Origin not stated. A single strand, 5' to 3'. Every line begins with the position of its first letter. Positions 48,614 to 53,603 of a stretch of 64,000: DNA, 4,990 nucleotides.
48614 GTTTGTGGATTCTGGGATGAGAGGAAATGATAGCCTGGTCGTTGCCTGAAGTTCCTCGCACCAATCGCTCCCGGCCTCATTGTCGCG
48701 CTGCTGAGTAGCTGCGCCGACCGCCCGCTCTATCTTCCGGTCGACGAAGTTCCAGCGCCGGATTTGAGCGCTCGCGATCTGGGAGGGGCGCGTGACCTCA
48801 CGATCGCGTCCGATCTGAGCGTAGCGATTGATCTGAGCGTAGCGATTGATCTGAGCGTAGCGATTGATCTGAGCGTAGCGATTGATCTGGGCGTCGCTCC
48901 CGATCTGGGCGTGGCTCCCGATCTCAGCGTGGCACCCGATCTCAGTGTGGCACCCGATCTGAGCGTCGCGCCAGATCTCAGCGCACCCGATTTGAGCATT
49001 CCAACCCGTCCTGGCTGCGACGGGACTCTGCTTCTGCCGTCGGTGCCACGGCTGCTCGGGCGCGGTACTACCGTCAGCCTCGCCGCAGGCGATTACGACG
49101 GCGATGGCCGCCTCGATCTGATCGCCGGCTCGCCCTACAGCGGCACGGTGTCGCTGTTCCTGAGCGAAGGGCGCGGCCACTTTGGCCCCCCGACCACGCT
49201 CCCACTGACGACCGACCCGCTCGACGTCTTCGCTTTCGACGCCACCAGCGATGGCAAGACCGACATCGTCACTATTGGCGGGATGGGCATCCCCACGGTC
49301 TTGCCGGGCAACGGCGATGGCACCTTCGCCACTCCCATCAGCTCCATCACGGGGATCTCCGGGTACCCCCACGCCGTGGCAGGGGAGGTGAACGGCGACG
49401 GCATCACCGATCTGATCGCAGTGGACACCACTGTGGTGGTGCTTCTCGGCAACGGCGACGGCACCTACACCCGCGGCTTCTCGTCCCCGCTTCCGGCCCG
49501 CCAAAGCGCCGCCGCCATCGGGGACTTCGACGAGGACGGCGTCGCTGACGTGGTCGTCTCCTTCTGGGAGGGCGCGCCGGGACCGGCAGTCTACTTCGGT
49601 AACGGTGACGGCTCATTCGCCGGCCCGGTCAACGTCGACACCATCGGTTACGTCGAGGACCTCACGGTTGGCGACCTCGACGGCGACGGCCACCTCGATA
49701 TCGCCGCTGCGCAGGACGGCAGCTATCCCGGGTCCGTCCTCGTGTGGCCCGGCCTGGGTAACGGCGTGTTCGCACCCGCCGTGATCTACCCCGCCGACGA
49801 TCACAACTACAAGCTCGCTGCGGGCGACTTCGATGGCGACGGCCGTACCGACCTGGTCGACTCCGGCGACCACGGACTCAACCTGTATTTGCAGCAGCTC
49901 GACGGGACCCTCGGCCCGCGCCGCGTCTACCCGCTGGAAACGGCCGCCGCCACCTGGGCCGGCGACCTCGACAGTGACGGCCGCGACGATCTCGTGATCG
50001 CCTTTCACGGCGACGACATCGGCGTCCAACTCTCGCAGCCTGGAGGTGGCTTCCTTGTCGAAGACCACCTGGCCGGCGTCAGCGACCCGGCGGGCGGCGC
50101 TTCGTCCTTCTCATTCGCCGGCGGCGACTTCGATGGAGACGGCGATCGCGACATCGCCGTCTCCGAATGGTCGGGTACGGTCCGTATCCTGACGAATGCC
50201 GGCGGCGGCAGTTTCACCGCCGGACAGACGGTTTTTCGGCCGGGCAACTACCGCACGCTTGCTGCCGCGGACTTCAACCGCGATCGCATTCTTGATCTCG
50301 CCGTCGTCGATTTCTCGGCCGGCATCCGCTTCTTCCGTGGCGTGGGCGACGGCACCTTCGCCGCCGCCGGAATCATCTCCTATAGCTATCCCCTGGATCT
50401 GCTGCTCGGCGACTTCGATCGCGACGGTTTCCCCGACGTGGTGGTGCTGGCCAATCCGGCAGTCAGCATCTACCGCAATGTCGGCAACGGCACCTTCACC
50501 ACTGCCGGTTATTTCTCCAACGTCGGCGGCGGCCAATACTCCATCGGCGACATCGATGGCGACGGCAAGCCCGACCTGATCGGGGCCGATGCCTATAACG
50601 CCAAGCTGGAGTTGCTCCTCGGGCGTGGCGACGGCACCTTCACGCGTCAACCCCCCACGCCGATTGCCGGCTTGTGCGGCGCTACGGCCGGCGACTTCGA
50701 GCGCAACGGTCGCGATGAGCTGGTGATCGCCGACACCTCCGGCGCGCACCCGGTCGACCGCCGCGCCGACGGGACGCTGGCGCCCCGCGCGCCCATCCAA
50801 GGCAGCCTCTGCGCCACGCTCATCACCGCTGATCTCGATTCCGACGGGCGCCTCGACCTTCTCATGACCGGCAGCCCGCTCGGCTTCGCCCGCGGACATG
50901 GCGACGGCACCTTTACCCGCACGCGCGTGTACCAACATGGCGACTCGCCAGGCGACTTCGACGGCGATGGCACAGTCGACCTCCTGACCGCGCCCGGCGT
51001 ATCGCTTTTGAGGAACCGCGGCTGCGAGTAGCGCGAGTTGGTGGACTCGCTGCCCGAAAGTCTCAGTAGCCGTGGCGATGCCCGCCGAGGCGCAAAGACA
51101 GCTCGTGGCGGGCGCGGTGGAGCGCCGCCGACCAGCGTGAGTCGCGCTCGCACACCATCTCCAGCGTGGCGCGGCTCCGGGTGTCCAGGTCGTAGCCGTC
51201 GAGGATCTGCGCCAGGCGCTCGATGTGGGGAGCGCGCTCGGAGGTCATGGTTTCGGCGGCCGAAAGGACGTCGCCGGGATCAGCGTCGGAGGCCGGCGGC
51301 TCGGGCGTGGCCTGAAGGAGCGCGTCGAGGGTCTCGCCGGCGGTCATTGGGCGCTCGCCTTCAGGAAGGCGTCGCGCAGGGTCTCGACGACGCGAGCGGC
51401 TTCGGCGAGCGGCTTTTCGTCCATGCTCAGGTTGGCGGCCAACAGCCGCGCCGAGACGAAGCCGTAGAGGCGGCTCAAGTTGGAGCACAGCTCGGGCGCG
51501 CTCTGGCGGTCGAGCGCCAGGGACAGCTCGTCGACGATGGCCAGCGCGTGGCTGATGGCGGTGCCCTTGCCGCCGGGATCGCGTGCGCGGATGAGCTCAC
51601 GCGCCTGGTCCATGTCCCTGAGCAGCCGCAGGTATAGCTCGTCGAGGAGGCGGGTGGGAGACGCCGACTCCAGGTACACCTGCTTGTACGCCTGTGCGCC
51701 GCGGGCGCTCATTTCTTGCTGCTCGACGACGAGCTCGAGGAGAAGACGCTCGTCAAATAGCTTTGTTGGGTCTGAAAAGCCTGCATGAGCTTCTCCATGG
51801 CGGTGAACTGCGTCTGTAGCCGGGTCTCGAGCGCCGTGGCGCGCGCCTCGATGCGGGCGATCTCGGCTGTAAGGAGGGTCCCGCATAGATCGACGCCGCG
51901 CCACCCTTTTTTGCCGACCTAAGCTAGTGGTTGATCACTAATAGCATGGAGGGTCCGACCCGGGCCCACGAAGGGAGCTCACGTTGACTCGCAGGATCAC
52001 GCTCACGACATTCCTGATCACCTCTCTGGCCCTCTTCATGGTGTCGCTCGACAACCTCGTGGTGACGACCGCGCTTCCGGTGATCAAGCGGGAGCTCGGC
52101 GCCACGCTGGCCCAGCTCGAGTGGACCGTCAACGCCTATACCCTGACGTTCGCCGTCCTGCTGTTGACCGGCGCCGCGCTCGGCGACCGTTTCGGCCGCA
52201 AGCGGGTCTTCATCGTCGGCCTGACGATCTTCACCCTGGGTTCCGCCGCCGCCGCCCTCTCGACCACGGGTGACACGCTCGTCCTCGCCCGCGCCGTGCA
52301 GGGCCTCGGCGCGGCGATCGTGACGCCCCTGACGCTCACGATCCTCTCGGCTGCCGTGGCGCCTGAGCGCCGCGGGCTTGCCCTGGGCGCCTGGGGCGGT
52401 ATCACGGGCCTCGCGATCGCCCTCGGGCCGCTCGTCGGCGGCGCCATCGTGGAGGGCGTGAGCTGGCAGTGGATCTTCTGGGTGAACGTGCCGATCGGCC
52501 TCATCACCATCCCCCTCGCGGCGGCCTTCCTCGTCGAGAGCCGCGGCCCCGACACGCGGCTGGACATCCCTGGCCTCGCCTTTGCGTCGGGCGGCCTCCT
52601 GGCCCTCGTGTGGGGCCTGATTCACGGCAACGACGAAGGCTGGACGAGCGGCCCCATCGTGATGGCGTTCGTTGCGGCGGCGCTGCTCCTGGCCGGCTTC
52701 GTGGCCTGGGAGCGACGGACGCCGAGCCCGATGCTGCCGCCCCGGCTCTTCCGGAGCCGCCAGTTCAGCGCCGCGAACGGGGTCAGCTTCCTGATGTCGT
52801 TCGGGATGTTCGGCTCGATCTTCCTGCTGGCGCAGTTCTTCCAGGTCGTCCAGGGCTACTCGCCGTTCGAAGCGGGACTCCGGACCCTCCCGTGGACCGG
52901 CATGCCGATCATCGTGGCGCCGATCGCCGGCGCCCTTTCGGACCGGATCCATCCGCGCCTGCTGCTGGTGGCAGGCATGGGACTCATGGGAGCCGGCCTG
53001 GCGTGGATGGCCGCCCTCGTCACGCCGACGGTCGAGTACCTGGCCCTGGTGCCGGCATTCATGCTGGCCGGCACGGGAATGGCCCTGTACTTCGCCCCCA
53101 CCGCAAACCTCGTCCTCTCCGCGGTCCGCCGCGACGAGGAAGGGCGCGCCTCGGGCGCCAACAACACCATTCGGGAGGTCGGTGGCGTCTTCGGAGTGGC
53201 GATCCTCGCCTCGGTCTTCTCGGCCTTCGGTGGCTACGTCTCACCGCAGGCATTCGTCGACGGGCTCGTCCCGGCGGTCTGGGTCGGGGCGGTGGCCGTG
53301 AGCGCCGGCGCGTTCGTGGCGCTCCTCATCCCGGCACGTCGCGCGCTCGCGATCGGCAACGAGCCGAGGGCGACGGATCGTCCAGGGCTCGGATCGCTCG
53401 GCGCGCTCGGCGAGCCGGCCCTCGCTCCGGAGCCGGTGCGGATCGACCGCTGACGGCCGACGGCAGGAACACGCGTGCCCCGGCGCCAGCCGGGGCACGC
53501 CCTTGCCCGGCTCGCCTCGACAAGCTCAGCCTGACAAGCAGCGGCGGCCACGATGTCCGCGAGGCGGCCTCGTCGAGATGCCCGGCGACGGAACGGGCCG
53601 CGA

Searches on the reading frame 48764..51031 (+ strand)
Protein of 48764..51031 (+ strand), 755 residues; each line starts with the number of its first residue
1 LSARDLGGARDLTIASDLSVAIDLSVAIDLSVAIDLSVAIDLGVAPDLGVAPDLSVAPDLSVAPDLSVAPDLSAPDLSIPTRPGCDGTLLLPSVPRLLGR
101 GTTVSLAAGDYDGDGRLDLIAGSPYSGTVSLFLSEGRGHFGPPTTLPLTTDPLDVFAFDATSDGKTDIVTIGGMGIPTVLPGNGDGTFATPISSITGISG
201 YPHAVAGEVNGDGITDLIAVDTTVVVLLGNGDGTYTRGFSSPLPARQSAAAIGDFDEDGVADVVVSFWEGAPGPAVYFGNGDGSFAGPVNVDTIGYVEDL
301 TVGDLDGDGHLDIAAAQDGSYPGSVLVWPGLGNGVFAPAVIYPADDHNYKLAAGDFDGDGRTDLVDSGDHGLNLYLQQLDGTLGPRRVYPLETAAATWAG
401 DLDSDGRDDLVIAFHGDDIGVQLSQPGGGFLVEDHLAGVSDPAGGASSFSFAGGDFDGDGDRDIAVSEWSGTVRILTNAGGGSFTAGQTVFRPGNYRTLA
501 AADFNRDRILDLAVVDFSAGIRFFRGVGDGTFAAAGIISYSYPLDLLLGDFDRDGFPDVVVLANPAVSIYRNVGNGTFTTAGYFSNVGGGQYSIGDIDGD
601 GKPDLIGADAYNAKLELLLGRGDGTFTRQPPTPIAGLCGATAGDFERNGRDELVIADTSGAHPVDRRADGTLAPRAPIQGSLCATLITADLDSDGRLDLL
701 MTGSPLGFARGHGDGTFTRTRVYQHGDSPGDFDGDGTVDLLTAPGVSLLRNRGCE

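Call 43: search_protein_families(library=pfam, proteins=[window:48764-51031:+], max_evalue=0.00001)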
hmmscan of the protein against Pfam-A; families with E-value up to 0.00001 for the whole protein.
window:48764-51031:+ (755 aa): 2 families
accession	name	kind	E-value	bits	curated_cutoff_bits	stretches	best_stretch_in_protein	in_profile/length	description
PF13517.12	FG-GAP_3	-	7.3e-87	286.4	26.9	9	550-606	1-60/61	FG-GAP-like repeat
PF01839.29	FG-GAP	-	1.9e-43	146.2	22.1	1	104-131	3-36/37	FG-GAP repeat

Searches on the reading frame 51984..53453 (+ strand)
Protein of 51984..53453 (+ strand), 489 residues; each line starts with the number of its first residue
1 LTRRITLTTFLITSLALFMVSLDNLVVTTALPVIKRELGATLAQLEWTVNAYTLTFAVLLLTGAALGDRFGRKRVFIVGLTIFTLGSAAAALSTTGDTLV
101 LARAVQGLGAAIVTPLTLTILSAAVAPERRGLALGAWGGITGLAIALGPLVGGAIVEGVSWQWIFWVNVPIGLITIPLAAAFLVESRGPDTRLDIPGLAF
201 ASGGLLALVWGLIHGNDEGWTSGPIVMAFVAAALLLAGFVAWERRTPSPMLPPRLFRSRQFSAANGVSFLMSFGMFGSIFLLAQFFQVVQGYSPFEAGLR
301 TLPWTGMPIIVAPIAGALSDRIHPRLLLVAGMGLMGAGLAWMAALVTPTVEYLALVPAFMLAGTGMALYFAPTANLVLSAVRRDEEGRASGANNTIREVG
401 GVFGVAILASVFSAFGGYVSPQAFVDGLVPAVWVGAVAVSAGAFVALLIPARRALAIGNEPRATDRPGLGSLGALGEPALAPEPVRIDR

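Call 43: search_protein_families(library=pfam, proteins=[window:51984-53453:+], max_evalue=0.00001)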
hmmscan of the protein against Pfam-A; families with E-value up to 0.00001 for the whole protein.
window:51984-53453:+ (489 aa): 2 families
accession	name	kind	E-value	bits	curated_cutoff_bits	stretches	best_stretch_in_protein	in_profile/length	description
PF07690.21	MFS_1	-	8.6e-56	189.8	33.4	1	14-404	2-346/347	Major Facilitator Superfamily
PF00083.30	Sugar_tr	-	5.6e-06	25.9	22.3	1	42-177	45-186/452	Sugar (and other) transporter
